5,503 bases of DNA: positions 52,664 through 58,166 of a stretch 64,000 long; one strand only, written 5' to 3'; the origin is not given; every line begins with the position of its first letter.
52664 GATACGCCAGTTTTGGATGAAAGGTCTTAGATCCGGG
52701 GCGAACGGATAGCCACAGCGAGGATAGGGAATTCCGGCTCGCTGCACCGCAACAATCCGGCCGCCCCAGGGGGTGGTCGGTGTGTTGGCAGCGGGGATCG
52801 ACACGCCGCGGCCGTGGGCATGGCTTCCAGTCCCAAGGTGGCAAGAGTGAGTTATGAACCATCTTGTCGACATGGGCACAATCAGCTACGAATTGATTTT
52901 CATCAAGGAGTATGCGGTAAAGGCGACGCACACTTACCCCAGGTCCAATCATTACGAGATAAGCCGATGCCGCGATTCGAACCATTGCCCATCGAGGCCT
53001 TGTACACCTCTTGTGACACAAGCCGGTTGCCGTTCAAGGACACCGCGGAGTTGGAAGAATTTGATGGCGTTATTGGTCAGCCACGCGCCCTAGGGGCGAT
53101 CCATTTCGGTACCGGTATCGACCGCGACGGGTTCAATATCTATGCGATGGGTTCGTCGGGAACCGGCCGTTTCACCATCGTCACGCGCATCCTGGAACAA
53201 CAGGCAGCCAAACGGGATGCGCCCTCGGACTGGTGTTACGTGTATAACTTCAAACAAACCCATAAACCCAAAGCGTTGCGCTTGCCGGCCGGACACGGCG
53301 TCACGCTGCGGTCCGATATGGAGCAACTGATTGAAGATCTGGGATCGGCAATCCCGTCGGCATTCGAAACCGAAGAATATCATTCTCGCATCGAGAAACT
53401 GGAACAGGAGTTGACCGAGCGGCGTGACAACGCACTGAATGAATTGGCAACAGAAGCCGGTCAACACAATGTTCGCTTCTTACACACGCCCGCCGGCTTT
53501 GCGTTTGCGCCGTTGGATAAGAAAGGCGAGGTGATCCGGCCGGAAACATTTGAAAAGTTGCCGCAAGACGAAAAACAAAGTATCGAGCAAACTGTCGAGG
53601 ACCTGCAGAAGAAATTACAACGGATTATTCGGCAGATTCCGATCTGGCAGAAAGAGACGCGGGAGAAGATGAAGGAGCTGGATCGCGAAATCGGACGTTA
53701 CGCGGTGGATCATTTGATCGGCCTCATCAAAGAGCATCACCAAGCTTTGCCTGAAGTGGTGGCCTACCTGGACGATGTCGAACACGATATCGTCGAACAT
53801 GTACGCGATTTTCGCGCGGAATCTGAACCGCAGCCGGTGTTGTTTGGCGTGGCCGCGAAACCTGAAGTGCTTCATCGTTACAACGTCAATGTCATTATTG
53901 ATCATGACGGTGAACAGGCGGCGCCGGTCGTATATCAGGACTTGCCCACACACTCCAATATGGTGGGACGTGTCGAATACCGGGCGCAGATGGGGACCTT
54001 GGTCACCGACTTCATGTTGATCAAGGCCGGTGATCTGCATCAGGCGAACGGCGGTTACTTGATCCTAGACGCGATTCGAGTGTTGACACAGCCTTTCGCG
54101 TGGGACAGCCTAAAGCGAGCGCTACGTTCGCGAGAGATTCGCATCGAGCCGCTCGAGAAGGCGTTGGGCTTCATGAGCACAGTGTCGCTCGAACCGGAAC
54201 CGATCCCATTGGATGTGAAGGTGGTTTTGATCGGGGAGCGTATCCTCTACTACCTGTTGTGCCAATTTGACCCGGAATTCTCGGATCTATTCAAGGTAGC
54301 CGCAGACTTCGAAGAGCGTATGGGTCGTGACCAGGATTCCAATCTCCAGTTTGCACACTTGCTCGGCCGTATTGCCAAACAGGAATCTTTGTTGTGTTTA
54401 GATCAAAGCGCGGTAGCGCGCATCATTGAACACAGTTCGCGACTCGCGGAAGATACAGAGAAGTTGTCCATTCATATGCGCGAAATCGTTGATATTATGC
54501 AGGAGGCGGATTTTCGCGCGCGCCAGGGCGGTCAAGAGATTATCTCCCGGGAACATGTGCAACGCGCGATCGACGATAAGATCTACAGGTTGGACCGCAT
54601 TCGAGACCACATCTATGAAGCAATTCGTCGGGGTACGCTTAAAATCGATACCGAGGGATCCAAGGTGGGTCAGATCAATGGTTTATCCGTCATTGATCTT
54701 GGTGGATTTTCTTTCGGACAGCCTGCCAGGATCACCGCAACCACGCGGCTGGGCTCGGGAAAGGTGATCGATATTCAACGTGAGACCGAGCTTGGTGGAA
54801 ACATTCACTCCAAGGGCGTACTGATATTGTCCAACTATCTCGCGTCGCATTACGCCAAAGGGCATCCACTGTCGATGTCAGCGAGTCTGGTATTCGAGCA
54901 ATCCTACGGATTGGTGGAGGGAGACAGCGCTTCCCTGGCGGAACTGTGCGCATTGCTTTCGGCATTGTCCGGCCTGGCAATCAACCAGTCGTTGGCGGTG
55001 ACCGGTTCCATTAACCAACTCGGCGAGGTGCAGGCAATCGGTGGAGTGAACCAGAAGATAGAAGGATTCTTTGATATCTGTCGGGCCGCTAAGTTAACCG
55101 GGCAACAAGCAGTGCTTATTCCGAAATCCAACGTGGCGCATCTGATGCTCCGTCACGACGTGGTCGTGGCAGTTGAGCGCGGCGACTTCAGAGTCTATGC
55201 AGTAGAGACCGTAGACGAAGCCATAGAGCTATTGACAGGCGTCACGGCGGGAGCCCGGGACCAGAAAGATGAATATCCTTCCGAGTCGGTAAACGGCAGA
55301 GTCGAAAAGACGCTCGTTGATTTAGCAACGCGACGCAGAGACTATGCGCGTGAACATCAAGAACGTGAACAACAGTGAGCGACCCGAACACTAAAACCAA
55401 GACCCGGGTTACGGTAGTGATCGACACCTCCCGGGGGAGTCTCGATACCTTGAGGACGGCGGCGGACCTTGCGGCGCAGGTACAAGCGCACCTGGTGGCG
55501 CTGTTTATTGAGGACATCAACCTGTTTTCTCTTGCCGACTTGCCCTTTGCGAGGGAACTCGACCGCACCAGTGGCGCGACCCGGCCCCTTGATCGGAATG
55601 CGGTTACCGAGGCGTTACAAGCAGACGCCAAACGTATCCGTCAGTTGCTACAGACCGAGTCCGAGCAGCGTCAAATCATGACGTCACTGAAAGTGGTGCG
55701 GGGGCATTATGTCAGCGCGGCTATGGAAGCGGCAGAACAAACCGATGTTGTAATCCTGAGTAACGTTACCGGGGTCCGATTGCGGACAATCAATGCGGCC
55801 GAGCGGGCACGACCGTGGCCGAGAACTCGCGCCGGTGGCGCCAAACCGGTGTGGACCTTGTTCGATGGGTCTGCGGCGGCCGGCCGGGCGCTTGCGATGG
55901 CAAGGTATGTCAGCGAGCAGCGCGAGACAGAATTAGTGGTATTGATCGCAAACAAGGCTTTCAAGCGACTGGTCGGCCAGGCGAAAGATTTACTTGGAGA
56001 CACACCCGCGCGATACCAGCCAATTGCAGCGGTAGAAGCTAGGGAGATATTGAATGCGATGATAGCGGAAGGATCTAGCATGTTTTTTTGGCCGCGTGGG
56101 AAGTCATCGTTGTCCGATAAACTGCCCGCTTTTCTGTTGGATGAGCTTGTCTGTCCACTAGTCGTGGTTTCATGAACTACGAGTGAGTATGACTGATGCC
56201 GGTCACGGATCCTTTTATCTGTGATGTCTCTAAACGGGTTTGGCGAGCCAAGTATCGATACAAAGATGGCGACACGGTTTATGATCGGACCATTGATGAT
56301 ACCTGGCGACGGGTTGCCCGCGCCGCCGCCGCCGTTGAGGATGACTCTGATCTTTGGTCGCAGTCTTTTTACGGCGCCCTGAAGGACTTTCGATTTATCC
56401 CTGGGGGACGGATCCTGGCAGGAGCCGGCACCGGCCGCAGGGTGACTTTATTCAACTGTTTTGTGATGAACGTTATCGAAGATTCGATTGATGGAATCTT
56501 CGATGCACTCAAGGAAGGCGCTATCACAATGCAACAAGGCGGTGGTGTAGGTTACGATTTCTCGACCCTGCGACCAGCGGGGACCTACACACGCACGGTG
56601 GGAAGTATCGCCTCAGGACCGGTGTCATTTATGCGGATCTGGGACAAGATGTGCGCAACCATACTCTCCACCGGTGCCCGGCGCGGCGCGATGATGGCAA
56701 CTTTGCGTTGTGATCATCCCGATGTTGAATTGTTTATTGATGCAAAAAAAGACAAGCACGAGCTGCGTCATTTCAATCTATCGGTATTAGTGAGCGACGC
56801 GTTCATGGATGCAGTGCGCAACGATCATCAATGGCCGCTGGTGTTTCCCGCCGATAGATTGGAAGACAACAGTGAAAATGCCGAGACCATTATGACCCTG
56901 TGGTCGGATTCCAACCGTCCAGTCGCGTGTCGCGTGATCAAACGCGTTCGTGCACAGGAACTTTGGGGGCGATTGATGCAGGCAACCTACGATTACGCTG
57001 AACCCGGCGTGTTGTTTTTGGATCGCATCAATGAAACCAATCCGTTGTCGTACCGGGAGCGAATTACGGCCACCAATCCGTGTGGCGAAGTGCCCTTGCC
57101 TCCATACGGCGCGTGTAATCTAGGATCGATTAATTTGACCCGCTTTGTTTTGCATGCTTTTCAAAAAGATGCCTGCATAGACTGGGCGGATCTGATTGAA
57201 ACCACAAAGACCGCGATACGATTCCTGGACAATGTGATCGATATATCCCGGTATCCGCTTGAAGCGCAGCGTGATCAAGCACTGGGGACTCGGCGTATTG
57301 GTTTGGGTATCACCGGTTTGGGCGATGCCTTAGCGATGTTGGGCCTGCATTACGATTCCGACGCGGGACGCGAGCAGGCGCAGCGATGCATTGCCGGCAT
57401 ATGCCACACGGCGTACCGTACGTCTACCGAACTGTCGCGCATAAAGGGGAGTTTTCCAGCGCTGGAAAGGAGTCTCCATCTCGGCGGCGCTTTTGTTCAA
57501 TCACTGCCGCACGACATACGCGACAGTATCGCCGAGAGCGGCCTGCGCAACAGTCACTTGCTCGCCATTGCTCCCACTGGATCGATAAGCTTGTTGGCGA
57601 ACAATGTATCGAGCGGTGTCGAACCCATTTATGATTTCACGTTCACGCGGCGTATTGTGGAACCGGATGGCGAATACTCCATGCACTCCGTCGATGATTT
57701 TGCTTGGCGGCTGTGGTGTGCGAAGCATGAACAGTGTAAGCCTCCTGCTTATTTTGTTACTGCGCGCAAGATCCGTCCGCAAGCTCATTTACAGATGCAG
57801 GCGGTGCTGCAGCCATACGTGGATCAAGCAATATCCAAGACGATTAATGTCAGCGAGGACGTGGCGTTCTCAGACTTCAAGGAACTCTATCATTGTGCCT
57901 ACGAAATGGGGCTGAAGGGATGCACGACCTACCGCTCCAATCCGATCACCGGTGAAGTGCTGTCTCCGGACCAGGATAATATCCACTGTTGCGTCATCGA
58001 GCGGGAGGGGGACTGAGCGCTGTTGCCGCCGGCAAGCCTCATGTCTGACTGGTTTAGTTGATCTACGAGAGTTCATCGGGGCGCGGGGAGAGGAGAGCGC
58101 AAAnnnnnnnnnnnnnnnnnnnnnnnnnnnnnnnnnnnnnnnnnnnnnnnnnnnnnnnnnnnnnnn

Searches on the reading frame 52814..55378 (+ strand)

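Call 78: search_protein_families(library=pfam, proteins=[window:52814-55378:+], max_evalue=0.00001)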
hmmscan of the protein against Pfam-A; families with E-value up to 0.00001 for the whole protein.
window:52814-55378:+ (854 aa): 4 families
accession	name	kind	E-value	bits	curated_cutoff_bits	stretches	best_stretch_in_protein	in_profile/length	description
PF13654.12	AAA_32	-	1.7e-55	187.1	21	1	369-500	2-133/133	LonB-like, AAA domain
PF20436.4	LonB_AAA-LID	-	3.2e-25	88.4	22.4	1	529-592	2-65/65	Archaeal LonB, AAA+ ATPase LID domain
PF20437.3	LonC_helical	-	4.8e-17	62.1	24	1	139-172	1-34/34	Lon-like LonC helical domain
PF05362.19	Lon_C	-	7e-10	39.2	21.1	1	702-806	108-201/205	Lon protease (S16) C-terminal proteolytic domain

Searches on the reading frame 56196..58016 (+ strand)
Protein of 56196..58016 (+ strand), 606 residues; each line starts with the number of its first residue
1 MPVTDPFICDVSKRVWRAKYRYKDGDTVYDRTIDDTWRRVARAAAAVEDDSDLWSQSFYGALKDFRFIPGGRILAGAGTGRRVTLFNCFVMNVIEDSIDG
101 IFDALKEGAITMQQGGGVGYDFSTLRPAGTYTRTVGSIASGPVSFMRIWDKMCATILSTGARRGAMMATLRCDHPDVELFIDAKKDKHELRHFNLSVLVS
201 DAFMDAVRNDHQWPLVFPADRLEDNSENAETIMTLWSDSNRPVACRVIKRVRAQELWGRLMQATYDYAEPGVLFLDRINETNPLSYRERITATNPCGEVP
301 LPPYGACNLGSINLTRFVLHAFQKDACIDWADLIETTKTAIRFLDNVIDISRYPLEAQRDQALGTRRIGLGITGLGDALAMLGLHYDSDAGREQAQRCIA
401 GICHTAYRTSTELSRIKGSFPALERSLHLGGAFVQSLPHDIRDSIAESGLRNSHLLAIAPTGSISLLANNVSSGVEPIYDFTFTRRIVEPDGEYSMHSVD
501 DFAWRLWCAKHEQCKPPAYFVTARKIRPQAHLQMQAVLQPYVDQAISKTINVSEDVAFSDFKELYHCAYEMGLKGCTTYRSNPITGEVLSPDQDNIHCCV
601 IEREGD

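Call 78: search_protein_families(library=pfam, proteins=[window:56196-58016:+], max_evalue=0.00001)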
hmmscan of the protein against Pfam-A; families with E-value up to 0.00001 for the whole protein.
window:56196-58016:+ (606 aa): 2 families
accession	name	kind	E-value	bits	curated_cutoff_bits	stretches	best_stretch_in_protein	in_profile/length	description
PF02867.20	Ribonuc_red_lgC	-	3e-131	439.1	23.9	1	87-579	2-523/523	Ribonucleotide reductase, barrel domain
PF00317.26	Ribonuc_red_lgN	-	2.9e-12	46.9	28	1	12-81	7-76/77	Ribonucleotide reductase, all-alpha domain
